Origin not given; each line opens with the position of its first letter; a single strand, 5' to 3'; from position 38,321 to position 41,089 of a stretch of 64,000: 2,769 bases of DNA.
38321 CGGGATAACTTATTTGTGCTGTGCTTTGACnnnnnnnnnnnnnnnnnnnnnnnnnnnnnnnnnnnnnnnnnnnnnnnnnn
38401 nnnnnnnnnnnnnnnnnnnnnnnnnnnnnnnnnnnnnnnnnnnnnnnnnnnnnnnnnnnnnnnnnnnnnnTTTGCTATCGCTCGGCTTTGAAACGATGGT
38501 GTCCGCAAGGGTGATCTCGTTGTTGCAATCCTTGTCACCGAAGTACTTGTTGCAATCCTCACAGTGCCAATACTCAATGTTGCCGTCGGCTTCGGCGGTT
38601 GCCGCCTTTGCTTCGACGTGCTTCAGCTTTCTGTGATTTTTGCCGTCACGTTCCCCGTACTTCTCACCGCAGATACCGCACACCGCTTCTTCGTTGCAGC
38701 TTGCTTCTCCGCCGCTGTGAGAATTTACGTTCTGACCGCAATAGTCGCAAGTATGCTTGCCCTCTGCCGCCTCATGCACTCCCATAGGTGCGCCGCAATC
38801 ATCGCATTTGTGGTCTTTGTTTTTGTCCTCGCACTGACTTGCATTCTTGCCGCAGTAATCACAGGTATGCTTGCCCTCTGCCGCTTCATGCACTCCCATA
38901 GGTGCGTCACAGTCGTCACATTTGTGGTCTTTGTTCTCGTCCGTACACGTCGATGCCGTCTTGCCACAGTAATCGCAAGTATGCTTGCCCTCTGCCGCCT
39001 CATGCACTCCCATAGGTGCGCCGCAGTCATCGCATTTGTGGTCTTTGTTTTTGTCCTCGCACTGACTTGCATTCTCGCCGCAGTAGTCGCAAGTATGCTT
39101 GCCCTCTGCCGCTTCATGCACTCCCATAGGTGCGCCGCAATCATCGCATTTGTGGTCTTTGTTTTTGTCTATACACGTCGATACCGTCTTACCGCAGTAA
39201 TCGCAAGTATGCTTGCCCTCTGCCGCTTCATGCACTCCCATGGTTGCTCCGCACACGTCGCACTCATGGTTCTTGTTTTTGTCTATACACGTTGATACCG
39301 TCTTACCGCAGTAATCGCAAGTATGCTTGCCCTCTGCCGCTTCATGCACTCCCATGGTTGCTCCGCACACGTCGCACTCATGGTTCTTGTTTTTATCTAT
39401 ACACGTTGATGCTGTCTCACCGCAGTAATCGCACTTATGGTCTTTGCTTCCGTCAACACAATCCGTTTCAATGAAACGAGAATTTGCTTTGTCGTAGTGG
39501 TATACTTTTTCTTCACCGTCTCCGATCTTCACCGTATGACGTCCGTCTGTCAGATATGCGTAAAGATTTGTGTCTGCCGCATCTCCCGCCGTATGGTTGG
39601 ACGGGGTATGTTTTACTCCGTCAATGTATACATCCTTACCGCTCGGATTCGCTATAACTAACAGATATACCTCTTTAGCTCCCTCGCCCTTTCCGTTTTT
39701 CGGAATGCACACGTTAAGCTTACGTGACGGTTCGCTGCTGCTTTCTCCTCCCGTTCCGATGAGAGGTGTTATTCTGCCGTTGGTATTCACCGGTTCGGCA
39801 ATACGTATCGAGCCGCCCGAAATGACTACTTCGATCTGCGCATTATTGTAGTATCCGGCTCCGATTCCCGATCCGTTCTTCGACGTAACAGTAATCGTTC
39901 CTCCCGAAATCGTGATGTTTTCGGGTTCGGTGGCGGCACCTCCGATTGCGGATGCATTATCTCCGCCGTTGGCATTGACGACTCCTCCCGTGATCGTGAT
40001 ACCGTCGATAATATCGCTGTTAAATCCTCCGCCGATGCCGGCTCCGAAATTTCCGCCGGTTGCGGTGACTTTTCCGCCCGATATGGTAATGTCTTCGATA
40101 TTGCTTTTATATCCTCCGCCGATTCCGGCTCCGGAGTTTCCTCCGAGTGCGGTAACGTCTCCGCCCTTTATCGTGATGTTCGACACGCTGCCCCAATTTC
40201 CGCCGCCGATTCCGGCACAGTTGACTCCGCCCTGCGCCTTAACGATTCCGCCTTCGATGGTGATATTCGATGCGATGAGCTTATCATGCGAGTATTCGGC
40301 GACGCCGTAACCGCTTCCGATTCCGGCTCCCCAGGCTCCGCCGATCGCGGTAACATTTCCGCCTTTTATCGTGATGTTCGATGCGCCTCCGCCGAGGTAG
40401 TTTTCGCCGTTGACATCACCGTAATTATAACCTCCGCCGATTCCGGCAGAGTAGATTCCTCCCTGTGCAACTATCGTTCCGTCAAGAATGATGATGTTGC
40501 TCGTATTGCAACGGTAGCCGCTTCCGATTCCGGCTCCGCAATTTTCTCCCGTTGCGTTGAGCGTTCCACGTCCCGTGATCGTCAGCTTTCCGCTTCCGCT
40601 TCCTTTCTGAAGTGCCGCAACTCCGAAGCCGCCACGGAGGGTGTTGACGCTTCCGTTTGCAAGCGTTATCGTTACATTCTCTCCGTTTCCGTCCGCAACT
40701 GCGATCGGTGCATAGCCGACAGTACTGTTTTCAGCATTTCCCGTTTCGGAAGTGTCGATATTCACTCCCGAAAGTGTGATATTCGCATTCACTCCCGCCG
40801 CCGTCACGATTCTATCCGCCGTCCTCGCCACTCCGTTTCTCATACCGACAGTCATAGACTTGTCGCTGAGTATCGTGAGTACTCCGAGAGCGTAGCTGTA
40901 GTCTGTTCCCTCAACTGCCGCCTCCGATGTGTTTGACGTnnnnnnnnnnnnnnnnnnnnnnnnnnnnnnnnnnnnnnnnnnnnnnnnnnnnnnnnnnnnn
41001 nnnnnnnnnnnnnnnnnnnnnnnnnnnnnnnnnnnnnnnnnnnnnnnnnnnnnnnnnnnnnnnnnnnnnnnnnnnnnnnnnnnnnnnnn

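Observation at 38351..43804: Giant sortase-anchored surface protein: three beta-helix modules on a stalk of zinc-knuckle repeats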

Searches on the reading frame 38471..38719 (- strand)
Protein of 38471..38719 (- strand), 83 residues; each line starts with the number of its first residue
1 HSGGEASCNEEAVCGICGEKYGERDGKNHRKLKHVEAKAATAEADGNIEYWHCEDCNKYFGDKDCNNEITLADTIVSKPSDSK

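Call 36: search_protein_families(library=pfam, proteins=[window:38471-38719:-], max_evalue=10)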
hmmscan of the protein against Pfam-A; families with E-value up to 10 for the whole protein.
seq(83 aa): 6 families
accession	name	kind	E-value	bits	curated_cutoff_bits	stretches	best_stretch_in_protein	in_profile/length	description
PF13408.12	Zn_ribbon_recom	-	0.01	16.6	25.3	1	13-68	7-42/58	Recombinase zinc beta ribbon domain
PF18717.6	CxC4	-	0.026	14.8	26.9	1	10-67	13-67/130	CxC4 like cysteine cluster associated with KDZ transposases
PF13894.12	zf-C2H2_4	-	0.039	15.1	27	1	14-34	3-24/24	C2H2-type zinc finger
PF23475.1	zf-Tbcl_FmdE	-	0.075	13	23.2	1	12-27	8-23/35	FmdE treble clef zinc finger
PF14279.12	HNH_5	-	0.15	12.5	27.5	1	48-63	32-46/56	HNH endonuclease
PF12874.13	zf-met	-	0.64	10.9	21.2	1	51-60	1-10/25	Zinc-finger of C2H2 type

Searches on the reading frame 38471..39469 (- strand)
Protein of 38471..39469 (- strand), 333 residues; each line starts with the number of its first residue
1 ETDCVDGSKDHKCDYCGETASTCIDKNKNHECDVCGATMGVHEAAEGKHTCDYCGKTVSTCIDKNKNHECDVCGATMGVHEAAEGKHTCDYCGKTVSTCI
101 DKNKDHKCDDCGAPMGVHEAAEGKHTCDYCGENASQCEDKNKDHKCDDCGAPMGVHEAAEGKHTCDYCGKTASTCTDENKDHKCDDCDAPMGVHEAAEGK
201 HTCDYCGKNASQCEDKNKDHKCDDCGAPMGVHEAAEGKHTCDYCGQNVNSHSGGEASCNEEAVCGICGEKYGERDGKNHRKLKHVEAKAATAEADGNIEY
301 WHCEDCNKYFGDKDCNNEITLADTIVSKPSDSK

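Call 12: find_homologous_proteins(query=window:38471-39469:-, max_evalue=0.001)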
Query seq(333 aa) (333 aa): 1307 proteins with E <= 0.001 among 8000 candidates; the best 120 are listed.
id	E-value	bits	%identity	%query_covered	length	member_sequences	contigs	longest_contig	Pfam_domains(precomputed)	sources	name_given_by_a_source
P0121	5.7e-85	304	50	93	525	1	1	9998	PF13912.13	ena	-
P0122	8.3e-76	274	50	72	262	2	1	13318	PF09501.16,PF13912.13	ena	-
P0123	2.2e-74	269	50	62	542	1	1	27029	PF02892.22,PF09479.17,PF00096.33,PF18998.7,PF06221.19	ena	-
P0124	8.3e-73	264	49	85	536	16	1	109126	PF02892.22,PF08394.17,PF00096.33,PF06221.19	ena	-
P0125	5.6e-71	258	46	98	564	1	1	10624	PF02892.22,PF08394.17,PF00096.33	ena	-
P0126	1.8e-65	240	47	85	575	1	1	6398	PF02892.22,PF09479.17,PF13894.13,PF08394.17,PF00096.33,PF18998.7,PF06221.19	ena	-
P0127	2.0e-65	240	48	85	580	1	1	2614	PF02892.22,PF09479.17,PF08394.17,PF18998.7,PF06221.19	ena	-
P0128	2.7e-64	236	47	85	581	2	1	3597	PF02892.22,PF09479.17,PF08394.17,PF00096.33,PF18998.7,PF06221.19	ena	-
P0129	5.0e-63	232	50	73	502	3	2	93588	PF02892.22,PF13894.13,PF08394.17,PF00096.33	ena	-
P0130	2.2e-62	230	50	74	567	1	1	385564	PF09479.17,PF08394.17,PF09136.17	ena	-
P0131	5.5e-62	228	46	85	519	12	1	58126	PF02892.22,PF09136.17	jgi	-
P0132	9.9e-62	227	49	73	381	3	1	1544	PF02892.22,PF13894.13,PF08394.17,PF00096.33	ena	-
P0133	4.5e-60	222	49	74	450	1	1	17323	PF02892.22,PF08394.17,PF00096.33,PF06221.19,PF10367.16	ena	-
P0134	3.0e-57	213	50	69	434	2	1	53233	PF08394.17,PF00096.33,PF13912.13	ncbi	-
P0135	5.0e-57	212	45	78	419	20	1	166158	-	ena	-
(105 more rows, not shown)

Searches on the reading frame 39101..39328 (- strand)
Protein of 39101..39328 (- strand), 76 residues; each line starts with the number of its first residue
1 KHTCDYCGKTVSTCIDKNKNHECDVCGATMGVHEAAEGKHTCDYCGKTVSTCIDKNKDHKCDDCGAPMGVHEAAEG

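Call 36: search_protein_families(library=pfam, proteins=[window:39101-39328:-], max_evalue=10)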
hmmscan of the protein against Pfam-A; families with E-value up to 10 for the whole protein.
seq(76 aa): 48 families (the best 25 are shown)
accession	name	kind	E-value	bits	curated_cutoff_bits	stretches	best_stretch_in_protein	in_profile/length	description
PF13465.12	zf-H2C2_2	-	2.9e-06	27.7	40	4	37-49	12-24/26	Zinc-finger double domain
PF18439.7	zf_UBZ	-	4.2e-05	23.5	25.6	4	59-75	3-19/32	Ubiquitin-Binding Zinc Finger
PF11781.13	Zn_ribbon_RRN7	-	9.9e-05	22.3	27.1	1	22-46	6-28/32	Zinc-finger of RNA-polymerase I-specific TFIIB, Rrn7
PF18319.7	Zn_ribbon_PriA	-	0.00049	20.4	26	2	23-48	1-25/27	PriA DNA helicase Cys-rich region (CRR) domain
PF13912.12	zf-C2H2_6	-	0.00086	19.7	25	3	21-29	2-10/27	C2H2-type zinc finger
PF08394.17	Arc_trans_TRASH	-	0.0021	18.6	27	2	3-11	2-10/43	Archaeal TRASH domain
PF10601.15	zf-LITAF-like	-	0.01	16.4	23.8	2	55-71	53-69/70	LITAF-like zinc ribbon domain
PF13240.11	Zn_Ribbon_1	-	0.011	16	25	1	34-47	8-21/23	zinc-ribbon domain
PF18912.6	DZR_2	-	0.012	15.9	27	1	22-68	9-46/56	Double zinc ribbon domain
PF14255.11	Cys_rich_CPXG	-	0.012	15.9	25.2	2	3-32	2-36/52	Cysteine-rich CPXCG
PF13248.11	Zn_ribbon_3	-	0.014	15.3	27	2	41-47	4-10/26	zinc-ribbon domain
PF09779.14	Ima1_N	-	0.024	16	28.9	2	3-34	2-33/132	Ima1 N-terminal domain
PF13913.12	zf-C2HC_2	-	0.038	14.1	27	2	40-48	3-11/25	zinc-finger of a C2HC-type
PF00096.32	zf-C2H2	-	0.048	14.6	25.2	2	2-14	1-13/23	Zinc finger, C2H2 type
PF23657.1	DUF7151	-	0.052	14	27.2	2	40-60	13-33/46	Domain of unknown function (DUF7151)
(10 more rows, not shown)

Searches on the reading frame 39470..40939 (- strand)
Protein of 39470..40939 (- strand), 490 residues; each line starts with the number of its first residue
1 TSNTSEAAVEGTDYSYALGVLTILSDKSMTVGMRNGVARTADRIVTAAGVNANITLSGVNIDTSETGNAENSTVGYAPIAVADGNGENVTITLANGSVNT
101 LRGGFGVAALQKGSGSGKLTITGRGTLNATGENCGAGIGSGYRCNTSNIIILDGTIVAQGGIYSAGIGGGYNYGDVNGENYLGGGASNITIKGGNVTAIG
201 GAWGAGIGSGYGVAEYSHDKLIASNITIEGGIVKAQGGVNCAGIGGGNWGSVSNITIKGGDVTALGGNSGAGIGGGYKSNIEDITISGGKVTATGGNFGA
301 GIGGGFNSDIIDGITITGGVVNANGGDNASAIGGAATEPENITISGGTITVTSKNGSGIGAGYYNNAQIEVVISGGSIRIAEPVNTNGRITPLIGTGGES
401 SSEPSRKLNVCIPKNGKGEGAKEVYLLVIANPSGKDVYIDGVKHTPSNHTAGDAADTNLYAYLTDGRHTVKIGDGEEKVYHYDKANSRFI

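Call 42: predict_structure(alignment_id=A2)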
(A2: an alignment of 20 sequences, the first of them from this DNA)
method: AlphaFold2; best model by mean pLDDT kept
length: 490 residues; sequences in the alignment: 20
mean_pLDDT: 88.2   pTM: 0.91
mean pLDDT of the five models: 88.2, 87.1, 84.7, 84.7, 83.5
residues with pLDDT >= 90: 323; 70-90: 104; 50-70: 57; < 50: 6
segments of 3 or more residues with pLDDT < 50: 398-400, 403-405
pLDDT, mean of each block of 10 residues (from residue 1): 74 95 94 93 94 96 92 92 80 98 97 91 98 96 92 99 96 65 84 98 96 61 91 98 94 96 97 93 96 95 90 94 91 84 93 84 70 90 62 58 56 88 92 90 77 82 94 94 89
secondary structure, 60 per line:
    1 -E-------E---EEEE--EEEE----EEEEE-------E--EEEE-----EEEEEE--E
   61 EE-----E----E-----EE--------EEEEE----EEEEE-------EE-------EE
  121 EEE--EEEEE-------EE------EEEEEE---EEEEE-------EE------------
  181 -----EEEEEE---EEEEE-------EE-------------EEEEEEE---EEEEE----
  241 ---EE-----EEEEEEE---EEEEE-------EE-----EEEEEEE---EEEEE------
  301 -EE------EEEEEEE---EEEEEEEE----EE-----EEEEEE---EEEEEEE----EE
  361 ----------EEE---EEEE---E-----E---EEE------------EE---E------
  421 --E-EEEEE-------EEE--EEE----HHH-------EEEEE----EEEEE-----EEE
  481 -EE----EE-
elements in order: E14-17 E20-23 E28-32 E43-46 E52-57 E60-62 E89-93 E98-102 E119-123 E126-130 E146-151 E155-159 E186-191 E195-199 E222-228 E232-236 E251-257 E261-265 E280-286 E290-294 E310-316 E320-327 E339-344 E348-354 E371-373 E377-380 E394-396 E425-429 E437-439 E442-444 E459-463 E468-472 E478-480

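Call 46: fold_search(model_id=the predicted structure, library=pdb)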
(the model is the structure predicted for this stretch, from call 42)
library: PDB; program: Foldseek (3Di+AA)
matches with E <= 10: 150; with E <= 0.001: 0
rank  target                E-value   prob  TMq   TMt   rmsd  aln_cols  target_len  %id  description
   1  7ukj_B                1.5e-02  0.21  0.18  0.16  17.4       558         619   11  In situ cryo-EM structure of bacteriophage Sf6 portal:gp7 complex at 2.7A resolution (released 2022-12-21)
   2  7vz3_B                2.3e-02  0.23  0.22  0.16  19.9       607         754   10  Cryo-EM structure of Depo32, a Klebsiella phage depolymerase targets the K2 serotype K. pneumoniae (released 2023-08-30)
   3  5w6p_A                2.8e-02  0.20  0.20  0.16  18.0       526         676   12  Crystal structure of Bacteriophage CBA120 tailspike protein 2 enzymatically active domain (TSP2dN, orf211) (released 2018-10-24)
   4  4ru4_B                4.1e-02  0.23  0.23  0.21  18.2       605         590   11  Crystal structure of the tailspike protein gp49 from Pseudomonas phage LKA1 (released 2015-11-18)
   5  7vyv_A                7.1e-02  0.14  0.20  0.16  19.7       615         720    9  Cryo-EM structure of Depo32, a Klebsiella phage depolymerase targets the K2 serotype K. pneumoniae (released 2023-08-30)
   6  6w4q_C                7.4e-02  0.10  0.17  0.13  18.3       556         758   12  Crystal structure of full-length tailspike protein 2 (TSP2, ORF211) ) from Escherichia coli O157:H7 bacteriophage CAB1 (released 2021-01-20)
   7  7o0y_A                8.6e-02  0.20  0.19  0.22  14.2       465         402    8  ABC transporter NosDFY, nucleotide-free in GDN (released 2022-04-13)
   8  1qa1                  1.2e-01  0.13  0.20  0.19  14.2       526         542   12  TAILSPIKE PROTEIN, MUTANT V331G (released 2000-01-12)
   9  24qi                  1.2e-01  0.18  0.21  0.19  18.3       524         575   11  Crystal structure of a tailspike depolymerase (Belisarius_gp86) from Acinetobacter phage Belisarius (released 2026-03-25)
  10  8ikw_B                1.3e-01  0.18  0.22  0.28  14.3       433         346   11  A complex structure of PGIP-PG (released 2024-02-07)
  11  5uyt_A                1.4e-01  0.08  0.17  0.19  19.8       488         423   11  Crystal structure of ice binding protein from an Antarctic bacterium Flavobacteriaceae (released 2017-10-25)
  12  1tyu_A                1.8e-01  0.09  0.20  0.18  15.9       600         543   11  STRUCTURE OF TAILSPIKE-PROTEIN (released 1997-07-23)
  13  7lzj_A                2.1e-01  0.12  0.23  0.18  19.4       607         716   10  DpK2 bacteriophage tail spike depolymerase (released 2021-08-25)
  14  8ja4                  2.2e-01  0.13  0.23  0.23  15.3       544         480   12  Structure of the alginate epimerase/lyase (released 2024-05-08)
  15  7osf_A                2.9e-01  0.14  0.20  0.24  14.8       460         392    7  ABC Transporter complex NosDFYL, R-domain 1 (released 2022-06-22)
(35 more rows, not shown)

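Call 47: search_solved_structures(query=A2, max_evalue=1)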
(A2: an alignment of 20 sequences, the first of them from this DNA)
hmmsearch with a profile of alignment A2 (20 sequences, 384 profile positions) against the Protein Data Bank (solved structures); distinct sequences matched with E-value up to 1: 1.
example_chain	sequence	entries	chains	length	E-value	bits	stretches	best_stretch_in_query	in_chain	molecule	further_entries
4peu_A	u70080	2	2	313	8.7e-11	44.4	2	48-159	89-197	Uncharacterized protein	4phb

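Call 56: search_solved_structures(query=A2, max_evalue=0.001, show_alignments=1)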
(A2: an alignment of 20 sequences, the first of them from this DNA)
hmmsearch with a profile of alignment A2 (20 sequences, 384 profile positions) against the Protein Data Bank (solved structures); distinct sequences matched with E-value up to 0.001: 1.
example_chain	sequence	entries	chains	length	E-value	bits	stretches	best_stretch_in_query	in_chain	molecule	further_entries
4peu_A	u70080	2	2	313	8.7e-11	44.4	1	48-159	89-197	Uncharacterized protein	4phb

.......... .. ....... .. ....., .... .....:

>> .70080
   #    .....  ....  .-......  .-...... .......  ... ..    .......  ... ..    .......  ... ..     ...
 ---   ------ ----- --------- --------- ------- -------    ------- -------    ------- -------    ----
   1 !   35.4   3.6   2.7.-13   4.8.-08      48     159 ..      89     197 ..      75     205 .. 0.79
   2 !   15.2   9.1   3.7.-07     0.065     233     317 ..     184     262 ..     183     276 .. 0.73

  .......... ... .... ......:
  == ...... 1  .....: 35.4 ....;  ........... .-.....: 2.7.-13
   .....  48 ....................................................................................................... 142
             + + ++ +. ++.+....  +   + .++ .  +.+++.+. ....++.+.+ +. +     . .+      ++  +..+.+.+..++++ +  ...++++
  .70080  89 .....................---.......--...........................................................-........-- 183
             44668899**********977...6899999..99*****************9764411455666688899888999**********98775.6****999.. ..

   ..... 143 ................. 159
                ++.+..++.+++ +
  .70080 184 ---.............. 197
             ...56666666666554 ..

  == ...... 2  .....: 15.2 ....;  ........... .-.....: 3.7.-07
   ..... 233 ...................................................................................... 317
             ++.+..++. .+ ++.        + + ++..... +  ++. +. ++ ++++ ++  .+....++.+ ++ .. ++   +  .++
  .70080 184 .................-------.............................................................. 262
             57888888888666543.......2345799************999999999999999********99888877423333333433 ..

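Call 58: search_protein_families(library=pfam, proteins=[window:39470-40939:-], max_evalue=1)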
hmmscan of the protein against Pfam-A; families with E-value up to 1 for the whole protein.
seq(490 aa): 2 families
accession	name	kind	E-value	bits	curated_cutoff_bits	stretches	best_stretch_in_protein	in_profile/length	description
PF18889.6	Beta_helix_3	-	8e-29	99.5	27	8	284-305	1-19/20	Beta helix repeat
PF17996.7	CE2_N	-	0.08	13.5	27.9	0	436-473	45-81/108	Carbohydrate esterase 2 N-terminal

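Call 73: fold_search(model_id=the predicted structure, library=viral)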
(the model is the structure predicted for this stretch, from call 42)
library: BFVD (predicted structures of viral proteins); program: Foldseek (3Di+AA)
matches with E <= 10: 299; with E <= 0.001: 1
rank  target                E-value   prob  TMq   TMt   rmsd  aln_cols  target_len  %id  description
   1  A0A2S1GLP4            8.4e-04  0.90  0.20  0.19  17.3       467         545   10  (no name in the UniProt tables at hand)
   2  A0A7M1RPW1            2.8e-03  0.23  0.16  0.14  17.7       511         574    8  Pre-neck appendage protein [Bacillus phage DLc1]
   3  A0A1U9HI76            1.4e-02  0.35  0.21  0.21  17.2       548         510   12  (no name in the UniProt tables at hand)
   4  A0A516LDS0            1.7e-02  0.51  0.27  0.20  15.7       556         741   14  (no name in the UniProt tables at hand)
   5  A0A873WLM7            2.6e-02  0.11  0.15  0.12  18.6       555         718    9  (no name in the UniProt tables at hand)
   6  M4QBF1                2.7e-02  0.25  0.23  0.15  15.4       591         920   11  Putative tail fiber [Escherichia phage phiKP26]
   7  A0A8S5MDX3            3.3e-02  0.33  0.22  0.21  14.3       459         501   11  Tail fiber protein [Caudovirales sp. ctTqA28]
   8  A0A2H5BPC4            3.3e-02  0.23  0.24  0.18  17.8       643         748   10  Tail spike protein [Salmonella phage Mutine]
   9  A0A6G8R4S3            5.6e-02  0.15  0.22  0.17  18.1       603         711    9  (no name in the UniProt tables at hand)
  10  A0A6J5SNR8            5.6e-02  0.11  0.17  0.16  17.3       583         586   12  Pectate lyase superfamily protein [uncultured Caudovirales phage]
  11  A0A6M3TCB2            6.8e-02  0.21  0.25  0.24  15.7       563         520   11  Putative lyase superfamily protein [Pseudomonas phage MR4]
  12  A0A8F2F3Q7            7.9e-02  0.11  0.16  0.14  16.4       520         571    9  Tail spike protein [Klebsiella phage Kp_Pokalde_001]
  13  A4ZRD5                8.3e-02  0.08  0.12  0.11  17.6       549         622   11  Structural protein [Synechococcus phage Syn5]
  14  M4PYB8                9.2e-02  0.23  0.25  0.20  17.2       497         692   12  (no name in the UniProt tables at hand)
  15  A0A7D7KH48            9.2e-02  0.20  0.25  0.21  16.8       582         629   11  Uncharacterized protein [Alteromonas phage ZP6]
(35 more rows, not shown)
